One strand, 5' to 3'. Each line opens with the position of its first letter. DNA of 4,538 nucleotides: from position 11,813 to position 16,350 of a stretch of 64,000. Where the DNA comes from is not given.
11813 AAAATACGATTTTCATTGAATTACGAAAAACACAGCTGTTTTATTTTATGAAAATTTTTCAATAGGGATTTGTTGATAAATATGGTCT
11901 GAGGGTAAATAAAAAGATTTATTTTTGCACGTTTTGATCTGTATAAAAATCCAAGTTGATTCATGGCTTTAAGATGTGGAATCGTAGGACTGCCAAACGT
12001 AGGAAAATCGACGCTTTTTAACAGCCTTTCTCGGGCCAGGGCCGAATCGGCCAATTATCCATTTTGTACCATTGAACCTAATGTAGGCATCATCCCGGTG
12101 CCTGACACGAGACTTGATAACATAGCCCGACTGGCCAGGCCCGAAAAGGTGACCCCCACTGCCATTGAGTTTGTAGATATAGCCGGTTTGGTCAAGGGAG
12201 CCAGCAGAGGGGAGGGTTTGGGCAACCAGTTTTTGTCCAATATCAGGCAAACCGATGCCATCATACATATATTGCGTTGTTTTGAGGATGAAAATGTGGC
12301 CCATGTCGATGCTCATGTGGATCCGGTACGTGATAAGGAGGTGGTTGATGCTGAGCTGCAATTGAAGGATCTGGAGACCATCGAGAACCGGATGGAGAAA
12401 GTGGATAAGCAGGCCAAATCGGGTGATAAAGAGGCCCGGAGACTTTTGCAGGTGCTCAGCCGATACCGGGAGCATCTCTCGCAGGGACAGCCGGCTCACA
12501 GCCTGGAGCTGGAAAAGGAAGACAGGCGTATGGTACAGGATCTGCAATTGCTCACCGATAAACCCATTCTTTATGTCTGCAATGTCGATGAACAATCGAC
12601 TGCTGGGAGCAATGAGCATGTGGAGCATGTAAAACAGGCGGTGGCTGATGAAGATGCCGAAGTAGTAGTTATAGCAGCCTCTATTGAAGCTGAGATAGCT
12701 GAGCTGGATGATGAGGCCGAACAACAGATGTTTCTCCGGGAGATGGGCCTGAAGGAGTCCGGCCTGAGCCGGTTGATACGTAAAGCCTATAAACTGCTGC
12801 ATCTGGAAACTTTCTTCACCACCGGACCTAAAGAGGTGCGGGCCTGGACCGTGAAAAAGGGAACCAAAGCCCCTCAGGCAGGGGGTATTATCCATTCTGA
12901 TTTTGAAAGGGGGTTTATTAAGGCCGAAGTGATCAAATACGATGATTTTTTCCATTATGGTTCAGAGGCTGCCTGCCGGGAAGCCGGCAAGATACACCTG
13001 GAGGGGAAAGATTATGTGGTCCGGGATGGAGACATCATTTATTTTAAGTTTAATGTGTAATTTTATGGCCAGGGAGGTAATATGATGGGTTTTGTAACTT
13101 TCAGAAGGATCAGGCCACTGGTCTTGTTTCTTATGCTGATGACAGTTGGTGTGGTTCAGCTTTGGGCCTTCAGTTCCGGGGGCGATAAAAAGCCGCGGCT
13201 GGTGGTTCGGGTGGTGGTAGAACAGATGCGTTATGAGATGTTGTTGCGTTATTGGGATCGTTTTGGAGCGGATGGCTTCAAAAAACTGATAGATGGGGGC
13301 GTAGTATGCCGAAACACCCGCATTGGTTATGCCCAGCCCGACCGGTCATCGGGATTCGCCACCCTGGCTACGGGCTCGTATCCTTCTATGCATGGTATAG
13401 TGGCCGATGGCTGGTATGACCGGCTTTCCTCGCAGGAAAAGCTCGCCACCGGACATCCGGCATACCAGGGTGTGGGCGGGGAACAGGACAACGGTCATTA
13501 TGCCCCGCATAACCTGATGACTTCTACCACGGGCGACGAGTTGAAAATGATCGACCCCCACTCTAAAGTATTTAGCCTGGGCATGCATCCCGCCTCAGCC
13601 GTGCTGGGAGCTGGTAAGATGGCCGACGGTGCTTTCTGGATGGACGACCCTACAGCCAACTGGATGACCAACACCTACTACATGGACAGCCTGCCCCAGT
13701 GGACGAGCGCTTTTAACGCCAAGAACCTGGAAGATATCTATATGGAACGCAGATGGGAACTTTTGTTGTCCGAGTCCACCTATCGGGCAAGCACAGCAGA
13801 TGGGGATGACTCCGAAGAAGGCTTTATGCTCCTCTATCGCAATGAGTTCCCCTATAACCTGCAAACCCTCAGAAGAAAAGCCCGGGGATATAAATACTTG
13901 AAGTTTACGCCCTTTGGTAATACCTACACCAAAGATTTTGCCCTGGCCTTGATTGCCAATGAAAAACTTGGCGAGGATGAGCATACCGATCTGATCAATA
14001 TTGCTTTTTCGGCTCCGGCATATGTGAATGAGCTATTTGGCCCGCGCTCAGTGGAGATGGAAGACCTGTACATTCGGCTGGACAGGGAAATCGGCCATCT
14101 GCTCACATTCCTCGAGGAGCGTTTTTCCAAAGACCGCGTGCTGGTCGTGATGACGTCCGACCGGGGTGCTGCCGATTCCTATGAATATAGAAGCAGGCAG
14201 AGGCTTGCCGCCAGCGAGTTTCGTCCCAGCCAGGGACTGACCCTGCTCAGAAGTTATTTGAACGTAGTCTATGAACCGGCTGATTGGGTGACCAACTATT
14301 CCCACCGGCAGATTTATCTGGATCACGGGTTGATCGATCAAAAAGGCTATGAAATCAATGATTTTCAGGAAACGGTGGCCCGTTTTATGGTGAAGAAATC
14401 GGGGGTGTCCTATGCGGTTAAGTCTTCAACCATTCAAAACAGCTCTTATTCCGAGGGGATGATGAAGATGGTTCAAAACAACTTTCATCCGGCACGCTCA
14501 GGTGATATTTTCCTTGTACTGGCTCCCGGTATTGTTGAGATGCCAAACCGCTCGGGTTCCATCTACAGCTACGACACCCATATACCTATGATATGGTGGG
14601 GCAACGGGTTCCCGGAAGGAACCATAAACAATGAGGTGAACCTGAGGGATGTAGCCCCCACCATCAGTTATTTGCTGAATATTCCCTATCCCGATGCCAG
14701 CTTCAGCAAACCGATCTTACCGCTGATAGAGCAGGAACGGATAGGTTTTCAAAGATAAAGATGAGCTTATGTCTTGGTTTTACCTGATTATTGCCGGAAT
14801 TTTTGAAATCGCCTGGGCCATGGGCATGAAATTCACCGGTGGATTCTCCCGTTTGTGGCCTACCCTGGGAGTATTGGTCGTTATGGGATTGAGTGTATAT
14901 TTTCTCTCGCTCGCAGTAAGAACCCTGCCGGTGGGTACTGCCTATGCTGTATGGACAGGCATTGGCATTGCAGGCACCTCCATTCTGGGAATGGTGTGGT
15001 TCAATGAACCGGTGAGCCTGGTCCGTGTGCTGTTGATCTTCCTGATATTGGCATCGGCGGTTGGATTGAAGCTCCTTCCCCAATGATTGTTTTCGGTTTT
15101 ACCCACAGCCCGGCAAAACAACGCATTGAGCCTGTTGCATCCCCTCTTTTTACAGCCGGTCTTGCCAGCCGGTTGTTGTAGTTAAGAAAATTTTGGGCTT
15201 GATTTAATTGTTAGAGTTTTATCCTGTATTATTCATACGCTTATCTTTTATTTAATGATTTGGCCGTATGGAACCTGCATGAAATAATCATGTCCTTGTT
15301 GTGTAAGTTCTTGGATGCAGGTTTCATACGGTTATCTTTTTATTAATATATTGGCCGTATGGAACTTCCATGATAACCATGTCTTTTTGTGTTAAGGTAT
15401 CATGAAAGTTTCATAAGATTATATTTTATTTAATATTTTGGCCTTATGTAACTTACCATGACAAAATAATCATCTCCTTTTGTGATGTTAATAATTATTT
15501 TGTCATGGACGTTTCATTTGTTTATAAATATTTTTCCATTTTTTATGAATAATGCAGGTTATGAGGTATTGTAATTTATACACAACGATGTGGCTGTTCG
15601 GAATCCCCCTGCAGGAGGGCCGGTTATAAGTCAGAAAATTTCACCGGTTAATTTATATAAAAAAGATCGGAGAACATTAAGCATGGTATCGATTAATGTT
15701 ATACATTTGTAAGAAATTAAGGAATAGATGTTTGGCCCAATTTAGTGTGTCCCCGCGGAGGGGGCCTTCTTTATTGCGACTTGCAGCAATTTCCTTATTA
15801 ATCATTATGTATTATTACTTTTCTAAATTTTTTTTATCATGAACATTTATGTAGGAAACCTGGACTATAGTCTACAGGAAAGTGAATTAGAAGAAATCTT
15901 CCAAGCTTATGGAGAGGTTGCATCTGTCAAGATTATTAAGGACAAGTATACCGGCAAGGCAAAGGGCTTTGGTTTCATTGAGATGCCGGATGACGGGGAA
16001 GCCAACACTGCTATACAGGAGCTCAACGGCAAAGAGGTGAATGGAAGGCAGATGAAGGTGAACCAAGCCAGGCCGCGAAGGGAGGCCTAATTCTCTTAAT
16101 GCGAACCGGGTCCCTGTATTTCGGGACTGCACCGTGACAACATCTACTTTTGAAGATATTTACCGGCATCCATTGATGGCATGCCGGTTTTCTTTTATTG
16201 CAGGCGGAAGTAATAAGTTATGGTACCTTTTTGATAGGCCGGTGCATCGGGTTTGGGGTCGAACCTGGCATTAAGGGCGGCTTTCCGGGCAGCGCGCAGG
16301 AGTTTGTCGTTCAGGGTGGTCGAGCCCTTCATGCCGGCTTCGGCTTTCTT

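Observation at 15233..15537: Three tandem hairpin units with a conserved base and co-varying upper stems, upstream of an RRM RNA-binding protein gene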

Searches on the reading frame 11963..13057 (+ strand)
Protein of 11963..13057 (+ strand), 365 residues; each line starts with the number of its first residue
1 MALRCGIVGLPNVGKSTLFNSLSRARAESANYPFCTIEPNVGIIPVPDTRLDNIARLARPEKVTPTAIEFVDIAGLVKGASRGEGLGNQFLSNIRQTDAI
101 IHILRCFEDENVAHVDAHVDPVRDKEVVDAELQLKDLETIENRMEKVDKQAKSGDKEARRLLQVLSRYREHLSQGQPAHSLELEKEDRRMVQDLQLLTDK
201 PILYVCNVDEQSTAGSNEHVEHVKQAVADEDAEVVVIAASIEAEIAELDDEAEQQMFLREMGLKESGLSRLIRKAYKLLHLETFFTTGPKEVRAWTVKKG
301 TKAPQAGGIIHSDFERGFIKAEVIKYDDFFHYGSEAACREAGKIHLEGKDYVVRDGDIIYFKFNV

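Call 14: search_protein_families(library=pfam, proteins=[window:11963-13057:+])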
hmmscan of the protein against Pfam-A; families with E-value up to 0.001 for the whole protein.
window:11963-13057:+ (365 aa): 3 families
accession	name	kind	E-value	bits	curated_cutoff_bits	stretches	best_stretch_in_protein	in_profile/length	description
PF06071.19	YchF-GTPase_C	-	5.1e-41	139.1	27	1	281-364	1-84/84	Protein of unknown function (DUF933)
PF01926.29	MMR_HSR1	-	1.8e-23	83.3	21.9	1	4-120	1-97/113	50S ribosome-binding GTPase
PF02421.24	FeoB_N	-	1.5e-08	34.8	27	1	5-45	3-43/156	Ferrous iron transport protein B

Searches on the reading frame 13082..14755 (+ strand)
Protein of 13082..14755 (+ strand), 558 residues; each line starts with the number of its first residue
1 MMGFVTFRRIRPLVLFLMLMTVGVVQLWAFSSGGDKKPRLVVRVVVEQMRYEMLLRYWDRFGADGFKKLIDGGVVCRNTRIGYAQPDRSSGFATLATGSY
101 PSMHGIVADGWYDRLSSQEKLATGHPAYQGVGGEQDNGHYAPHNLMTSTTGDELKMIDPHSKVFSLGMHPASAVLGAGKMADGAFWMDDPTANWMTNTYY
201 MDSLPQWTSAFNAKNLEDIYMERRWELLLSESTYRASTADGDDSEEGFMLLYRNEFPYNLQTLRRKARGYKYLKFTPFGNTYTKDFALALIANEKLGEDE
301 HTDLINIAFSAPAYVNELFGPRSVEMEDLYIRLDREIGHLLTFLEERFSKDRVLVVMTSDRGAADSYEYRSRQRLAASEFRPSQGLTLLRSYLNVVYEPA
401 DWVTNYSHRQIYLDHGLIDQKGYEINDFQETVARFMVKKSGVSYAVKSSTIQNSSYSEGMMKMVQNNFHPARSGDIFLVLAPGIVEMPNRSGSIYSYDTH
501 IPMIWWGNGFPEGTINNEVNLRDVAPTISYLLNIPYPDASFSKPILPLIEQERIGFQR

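Call 14: search_protein_families(library=pfam, proteins=[window:13082-14755:+])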
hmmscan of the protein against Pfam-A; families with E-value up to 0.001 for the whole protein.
window:13082-14755:+ (558 aa): 2 families
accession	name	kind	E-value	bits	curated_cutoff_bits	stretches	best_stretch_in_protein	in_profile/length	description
PF01663.27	Phosphodiest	-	1.1e-24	88.1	23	1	42-485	2-322/342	Type I phosphodiesterase / nucleotide pyrophosphatase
PF00884.28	Sulfatase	-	0.00044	20.1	25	0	333-364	213-244/301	Sulfatase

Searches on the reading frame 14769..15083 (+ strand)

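Call 14: search_protein_families(library=pfam, proteins=[window:14769-15083:+])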
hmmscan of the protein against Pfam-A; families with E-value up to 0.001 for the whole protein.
window:14769-15083:+ (105 aa): 1 family
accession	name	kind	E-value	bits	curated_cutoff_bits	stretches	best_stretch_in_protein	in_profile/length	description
PF00893.25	Multi_Drug_Res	-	3.4e-31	108.1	23.7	1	1-93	1-93/93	Small Multidrug Resistance protein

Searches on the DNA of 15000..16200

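Call 5: search_rna_families(source=window, start=15000, end=16200, threshold=evalue, max_evalue=10, show_alignments=3)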
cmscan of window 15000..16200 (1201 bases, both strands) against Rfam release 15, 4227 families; matches with E-value up to 10: 10.
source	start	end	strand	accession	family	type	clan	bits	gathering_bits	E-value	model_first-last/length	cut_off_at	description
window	15459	15505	-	RF04225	MIR7502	Gene; miRNA;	-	22.5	71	8.8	1-143/143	no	MIR7502 microRNA precursor family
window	15245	15348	+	RF03781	mir-4524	Gene; miRNA;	-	21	68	0.16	1-84/84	no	mir-4524 microRNA precursor family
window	15675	15727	+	RF01711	Lnt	Cis-reg;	-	18.6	55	8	1-63/63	no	Lnt RNA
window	15456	15508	+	RF04195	MIR6217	Gene; miRNA;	-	17.7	110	0.35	1-228/228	no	MIR6217 microRNA precursor family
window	15259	15336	+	RF04242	mir-5595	Gene; miRNA;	-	16.7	100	5.8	1-72/72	no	mir-5595 microRNA precursor family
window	15449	15512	+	RF00697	mir-186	Gene; miRNA;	-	16.2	70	7.8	1-82/82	no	mir-186 microRNA precursor family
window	15454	15508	-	RF04276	MIR4371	Gene; miRNA;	CL00144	15.7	110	3.1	1-158/158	no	MIR4371 microRNA precursor family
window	15737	15772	+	RF01388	isrD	Gene; sRNA;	-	15.1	37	6.4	1-51/51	no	isrD Hfq binding RNA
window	15456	15510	+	RF04276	MIR4371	Gene; miRNA;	CL00144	14.3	110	8.2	1-158/158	no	MIR4371 microRNA precursor family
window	15178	15227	+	RF00811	mir-84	Gene; miRNA;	-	13.7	60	8.5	13-63/75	no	mir-84 microRNA precursor family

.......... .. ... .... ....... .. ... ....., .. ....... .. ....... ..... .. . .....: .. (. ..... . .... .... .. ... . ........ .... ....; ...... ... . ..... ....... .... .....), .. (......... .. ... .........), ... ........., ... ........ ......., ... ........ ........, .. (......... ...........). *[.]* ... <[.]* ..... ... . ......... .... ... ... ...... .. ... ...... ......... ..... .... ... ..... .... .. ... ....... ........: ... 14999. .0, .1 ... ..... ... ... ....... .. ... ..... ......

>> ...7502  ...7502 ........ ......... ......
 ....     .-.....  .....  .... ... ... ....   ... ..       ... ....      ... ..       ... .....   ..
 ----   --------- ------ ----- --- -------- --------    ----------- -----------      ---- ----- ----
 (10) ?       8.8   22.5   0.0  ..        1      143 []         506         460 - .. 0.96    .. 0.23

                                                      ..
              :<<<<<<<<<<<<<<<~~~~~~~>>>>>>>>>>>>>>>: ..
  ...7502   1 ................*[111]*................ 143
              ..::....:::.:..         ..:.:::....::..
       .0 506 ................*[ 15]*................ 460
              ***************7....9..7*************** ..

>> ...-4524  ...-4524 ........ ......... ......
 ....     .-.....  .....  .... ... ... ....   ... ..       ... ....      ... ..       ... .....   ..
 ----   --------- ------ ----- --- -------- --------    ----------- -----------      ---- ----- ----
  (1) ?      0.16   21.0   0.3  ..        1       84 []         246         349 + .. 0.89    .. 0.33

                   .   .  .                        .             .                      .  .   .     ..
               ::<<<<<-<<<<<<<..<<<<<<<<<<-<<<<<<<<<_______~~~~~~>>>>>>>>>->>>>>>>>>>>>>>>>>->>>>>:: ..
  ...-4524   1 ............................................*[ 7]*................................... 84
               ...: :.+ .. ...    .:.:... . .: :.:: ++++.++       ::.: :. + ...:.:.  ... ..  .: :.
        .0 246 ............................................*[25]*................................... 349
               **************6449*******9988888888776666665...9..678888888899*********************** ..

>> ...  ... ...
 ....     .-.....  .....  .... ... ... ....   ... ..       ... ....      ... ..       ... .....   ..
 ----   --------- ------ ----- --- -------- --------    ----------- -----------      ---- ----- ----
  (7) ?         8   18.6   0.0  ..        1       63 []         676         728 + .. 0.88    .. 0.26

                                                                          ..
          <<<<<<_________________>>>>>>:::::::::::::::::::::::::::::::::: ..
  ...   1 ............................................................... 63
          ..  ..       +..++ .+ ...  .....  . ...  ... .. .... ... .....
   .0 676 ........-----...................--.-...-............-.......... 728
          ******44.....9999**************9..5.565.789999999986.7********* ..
